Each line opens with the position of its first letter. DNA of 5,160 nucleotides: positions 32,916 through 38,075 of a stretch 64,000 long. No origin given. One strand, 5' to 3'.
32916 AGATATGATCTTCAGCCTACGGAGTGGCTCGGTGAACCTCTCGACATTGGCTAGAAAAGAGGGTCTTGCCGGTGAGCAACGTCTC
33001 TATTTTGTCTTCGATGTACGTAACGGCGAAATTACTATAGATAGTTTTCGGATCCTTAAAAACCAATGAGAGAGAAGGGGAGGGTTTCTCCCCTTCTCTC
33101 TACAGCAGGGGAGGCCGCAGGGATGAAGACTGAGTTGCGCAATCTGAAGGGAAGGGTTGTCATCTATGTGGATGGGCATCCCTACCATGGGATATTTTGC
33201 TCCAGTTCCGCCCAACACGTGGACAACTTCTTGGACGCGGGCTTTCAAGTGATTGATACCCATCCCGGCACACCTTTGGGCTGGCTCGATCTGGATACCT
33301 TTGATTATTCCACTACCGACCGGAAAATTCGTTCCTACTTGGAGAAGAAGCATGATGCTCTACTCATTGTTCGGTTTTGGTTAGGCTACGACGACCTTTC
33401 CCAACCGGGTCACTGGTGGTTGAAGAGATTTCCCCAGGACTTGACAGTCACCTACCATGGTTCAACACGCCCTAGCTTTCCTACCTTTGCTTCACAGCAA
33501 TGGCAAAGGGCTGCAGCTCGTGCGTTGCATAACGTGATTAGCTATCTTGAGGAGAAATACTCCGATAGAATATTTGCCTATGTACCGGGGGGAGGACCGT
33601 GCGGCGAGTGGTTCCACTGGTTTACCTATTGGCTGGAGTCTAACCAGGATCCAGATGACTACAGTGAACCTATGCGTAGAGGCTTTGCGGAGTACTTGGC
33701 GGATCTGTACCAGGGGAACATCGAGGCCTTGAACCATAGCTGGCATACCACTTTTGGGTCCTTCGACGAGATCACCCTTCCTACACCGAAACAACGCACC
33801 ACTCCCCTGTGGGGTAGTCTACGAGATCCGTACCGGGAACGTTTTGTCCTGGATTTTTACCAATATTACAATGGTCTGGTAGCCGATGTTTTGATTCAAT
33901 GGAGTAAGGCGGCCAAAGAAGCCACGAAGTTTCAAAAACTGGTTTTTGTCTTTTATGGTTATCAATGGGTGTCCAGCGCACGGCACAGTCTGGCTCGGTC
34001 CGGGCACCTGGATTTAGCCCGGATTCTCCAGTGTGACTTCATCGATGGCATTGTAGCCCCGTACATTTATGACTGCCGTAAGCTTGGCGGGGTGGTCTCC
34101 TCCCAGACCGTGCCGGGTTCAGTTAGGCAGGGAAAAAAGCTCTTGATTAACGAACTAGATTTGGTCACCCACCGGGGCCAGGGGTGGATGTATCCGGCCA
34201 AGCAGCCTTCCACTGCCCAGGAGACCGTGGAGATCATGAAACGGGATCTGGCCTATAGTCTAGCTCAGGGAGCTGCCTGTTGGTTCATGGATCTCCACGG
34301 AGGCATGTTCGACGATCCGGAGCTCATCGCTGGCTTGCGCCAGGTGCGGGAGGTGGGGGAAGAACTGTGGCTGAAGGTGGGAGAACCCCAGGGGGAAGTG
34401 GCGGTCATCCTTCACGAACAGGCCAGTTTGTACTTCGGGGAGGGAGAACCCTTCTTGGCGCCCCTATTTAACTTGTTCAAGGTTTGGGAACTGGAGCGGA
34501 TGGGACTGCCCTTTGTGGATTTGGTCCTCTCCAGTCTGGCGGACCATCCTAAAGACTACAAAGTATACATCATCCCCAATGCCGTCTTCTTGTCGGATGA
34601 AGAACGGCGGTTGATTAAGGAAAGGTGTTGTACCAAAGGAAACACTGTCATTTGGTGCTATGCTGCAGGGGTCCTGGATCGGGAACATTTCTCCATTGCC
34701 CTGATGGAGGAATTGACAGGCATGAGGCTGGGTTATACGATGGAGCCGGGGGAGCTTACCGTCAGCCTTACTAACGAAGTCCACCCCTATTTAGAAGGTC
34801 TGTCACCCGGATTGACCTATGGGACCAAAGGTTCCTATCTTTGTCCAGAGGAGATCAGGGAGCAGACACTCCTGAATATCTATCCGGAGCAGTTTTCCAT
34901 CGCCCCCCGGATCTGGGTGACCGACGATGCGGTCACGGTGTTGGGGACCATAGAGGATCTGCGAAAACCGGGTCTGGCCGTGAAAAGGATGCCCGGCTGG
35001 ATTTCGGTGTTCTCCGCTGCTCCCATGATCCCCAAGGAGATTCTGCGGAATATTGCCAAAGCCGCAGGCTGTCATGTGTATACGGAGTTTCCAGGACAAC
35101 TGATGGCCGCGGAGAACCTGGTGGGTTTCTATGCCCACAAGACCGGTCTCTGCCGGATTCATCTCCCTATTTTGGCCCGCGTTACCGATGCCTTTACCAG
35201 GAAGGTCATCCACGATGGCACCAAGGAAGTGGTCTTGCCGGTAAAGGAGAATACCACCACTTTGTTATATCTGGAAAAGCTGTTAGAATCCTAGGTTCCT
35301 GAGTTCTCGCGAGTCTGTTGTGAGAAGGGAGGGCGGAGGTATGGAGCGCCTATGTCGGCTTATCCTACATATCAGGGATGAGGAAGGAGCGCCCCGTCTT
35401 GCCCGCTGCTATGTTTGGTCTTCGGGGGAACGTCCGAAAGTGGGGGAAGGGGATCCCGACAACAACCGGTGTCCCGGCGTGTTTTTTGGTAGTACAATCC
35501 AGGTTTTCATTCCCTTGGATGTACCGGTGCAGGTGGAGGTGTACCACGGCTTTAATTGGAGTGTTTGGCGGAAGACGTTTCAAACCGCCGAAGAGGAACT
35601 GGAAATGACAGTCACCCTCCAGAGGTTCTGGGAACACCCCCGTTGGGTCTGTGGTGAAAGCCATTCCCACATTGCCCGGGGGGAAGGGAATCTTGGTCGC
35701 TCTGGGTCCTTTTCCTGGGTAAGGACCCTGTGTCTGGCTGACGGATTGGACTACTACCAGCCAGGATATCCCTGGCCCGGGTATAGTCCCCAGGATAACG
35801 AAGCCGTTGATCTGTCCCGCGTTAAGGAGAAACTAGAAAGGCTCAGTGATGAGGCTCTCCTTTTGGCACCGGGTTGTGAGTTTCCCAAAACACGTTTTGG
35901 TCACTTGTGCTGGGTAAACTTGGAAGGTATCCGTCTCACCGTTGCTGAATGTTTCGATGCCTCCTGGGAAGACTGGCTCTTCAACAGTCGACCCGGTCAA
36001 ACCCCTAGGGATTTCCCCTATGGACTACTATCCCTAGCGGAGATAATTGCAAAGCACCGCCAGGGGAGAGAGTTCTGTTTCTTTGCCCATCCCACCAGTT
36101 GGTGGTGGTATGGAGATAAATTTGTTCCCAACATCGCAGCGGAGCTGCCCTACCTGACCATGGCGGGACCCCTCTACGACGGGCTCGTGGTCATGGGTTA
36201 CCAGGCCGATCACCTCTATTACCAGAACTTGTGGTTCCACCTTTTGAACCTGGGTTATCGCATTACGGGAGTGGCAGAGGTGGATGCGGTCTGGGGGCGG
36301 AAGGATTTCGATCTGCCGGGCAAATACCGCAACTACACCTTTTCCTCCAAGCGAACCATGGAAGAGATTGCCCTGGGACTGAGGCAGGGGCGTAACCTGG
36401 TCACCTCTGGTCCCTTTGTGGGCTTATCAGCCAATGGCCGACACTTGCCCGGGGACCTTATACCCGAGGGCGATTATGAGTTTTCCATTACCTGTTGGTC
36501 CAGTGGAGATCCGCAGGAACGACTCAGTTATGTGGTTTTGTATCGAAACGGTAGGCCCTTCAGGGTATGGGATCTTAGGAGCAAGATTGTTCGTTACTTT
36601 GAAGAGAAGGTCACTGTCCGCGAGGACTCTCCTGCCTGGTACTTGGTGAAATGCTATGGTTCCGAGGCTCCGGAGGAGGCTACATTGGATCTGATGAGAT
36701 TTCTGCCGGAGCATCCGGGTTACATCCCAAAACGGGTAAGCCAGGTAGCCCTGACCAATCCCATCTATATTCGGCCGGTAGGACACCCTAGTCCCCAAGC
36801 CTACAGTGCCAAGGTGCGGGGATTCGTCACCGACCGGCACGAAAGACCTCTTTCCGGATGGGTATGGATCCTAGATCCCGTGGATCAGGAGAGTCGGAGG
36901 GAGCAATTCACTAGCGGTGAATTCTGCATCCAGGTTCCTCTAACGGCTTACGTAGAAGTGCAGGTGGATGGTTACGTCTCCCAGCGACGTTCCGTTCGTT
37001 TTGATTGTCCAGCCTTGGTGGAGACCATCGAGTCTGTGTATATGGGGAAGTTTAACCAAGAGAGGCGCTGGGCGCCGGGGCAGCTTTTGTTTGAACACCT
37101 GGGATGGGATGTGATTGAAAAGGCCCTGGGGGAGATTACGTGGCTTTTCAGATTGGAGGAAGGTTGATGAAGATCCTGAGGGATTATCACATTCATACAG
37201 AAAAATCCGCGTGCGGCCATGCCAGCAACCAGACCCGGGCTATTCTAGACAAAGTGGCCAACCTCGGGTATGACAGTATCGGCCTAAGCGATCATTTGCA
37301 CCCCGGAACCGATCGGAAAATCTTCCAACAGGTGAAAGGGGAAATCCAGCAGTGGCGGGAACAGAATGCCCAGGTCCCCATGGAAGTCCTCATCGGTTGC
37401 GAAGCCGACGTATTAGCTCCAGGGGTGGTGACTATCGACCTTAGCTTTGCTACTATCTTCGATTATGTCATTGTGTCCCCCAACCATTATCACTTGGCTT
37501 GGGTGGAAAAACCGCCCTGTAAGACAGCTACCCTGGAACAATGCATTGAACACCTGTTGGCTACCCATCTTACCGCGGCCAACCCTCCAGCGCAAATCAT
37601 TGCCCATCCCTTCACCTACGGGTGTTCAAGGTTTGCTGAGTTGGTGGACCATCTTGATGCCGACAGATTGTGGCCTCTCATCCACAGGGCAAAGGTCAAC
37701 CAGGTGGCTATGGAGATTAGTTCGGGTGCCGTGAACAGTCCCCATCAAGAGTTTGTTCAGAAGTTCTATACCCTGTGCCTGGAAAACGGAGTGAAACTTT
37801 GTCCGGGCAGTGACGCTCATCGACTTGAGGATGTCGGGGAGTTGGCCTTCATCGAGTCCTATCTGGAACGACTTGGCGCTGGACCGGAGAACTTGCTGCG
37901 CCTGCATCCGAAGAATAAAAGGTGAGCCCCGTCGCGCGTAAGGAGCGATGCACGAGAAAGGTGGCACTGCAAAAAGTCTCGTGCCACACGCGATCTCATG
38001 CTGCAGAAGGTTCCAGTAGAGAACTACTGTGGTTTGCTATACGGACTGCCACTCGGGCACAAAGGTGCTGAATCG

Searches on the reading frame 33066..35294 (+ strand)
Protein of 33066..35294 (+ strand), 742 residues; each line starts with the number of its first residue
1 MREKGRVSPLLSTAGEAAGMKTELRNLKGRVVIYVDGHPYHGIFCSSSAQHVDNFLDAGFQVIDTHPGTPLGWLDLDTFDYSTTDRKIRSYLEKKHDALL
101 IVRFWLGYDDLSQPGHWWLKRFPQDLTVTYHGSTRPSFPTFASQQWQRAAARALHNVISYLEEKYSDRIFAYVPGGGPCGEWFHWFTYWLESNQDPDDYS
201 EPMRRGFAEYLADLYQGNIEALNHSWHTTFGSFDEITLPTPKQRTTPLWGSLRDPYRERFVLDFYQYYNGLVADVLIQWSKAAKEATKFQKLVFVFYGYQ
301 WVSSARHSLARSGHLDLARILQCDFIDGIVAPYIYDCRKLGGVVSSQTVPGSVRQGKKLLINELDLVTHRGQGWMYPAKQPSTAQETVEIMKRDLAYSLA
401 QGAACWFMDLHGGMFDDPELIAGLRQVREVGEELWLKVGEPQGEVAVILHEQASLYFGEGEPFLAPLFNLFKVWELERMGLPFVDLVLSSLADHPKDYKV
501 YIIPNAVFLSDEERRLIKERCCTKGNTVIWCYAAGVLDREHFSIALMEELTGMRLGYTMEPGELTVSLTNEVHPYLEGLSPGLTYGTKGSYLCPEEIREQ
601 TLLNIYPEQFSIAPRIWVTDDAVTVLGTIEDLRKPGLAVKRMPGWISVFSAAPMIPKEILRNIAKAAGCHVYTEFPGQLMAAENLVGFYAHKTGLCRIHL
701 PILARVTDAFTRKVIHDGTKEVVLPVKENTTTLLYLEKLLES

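Call 33: search_protein_families(library=pfam, proteins=[window:33066-35294:+], max_evalue=0.001)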
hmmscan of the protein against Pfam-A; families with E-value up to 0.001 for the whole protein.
window:33066-35294:+ (742 aa): 1 family
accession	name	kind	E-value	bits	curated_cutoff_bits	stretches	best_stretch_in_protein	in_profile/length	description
PF02449.21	Glyco_hydro_42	-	2.2e-05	24.4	21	1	195-278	142-226/376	Beta-galactosidase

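Call 53: search_protein_families(library=pfam, proteins=[window:33066-35294:+], max_evalue=1)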
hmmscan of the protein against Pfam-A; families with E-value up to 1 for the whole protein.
window:33066-35294:+ (742 aa): 1 family
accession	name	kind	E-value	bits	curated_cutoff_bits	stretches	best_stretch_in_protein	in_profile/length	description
PF02449.21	Glyco_hydro_42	-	2.2e-05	24.4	21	1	195-278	142-226/376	Beta-galactosidase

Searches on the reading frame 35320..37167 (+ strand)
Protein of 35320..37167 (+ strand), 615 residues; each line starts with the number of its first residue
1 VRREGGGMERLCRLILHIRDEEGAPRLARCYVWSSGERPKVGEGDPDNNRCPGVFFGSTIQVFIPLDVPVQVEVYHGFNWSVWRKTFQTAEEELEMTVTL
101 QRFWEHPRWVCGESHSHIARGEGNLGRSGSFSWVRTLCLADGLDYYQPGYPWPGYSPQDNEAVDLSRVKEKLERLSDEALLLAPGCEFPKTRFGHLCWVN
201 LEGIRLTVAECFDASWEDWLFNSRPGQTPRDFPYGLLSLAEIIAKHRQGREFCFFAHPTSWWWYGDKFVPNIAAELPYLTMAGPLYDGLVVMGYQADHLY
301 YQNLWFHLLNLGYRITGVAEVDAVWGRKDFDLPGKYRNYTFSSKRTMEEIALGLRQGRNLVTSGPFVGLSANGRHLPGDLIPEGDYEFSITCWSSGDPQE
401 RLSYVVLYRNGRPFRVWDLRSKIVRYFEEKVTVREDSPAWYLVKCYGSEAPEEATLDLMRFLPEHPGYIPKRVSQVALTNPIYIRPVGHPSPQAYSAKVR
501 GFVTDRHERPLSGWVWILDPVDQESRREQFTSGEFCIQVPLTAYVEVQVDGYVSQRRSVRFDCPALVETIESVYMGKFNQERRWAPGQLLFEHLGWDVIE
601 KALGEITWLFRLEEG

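Call 33: search_protein_families(library=pfam, proteins=[window:35320-37167:+], max_evalue=0.001)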
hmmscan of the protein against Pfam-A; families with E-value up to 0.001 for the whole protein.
window:35320-37167:+ (615 aa): 0 families

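Call 52: search_solved_structures(query=window:35320-37164:+, max_evalue=1)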
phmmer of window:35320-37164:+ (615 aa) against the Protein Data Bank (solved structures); distinct sequences matched with E-value up to 1: 1.
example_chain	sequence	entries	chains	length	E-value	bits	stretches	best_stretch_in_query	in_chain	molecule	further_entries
5i32_A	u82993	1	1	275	0.95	10.9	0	344-393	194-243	Aquaporin TIP2-1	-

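Call 53: search_protein_families(library=pfam, proteins=[window:35320-37164:+], max_evalue=1)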
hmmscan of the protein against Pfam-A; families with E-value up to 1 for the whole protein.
window:35320-37164:+ (615 aa): 1 family
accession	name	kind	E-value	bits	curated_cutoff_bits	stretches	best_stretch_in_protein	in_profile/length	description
PF13620.12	CarboxypepD_reg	-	0.27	12.1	32.3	1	499-559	2-67/82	Carboxypeptidase regulatory-like domain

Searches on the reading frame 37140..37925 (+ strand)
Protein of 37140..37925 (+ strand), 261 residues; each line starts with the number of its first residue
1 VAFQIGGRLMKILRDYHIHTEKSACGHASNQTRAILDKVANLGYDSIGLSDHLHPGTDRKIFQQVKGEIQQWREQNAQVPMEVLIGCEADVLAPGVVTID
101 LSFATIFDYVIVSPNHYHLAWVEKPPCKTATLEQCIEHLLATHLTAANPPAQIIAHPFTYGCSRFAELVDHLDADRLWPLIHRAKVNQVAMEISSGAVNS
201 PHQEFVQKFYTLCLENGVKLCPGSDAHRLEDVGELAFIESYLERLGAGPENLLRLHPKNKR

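Call 33: search_protein_families(library=pfam, proteins=[window:37140-37925:+], max_evalue=0.001)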
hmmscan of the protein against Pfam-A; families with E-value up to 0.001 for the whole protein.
window:37140-37925:+ (261 aa): 1 family
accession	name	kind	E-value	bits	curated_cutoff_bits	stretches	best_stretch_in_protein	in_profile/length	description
PF02811.25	PHP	-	4.5e-08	34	26.4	1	15-156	1-128/164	PHP domain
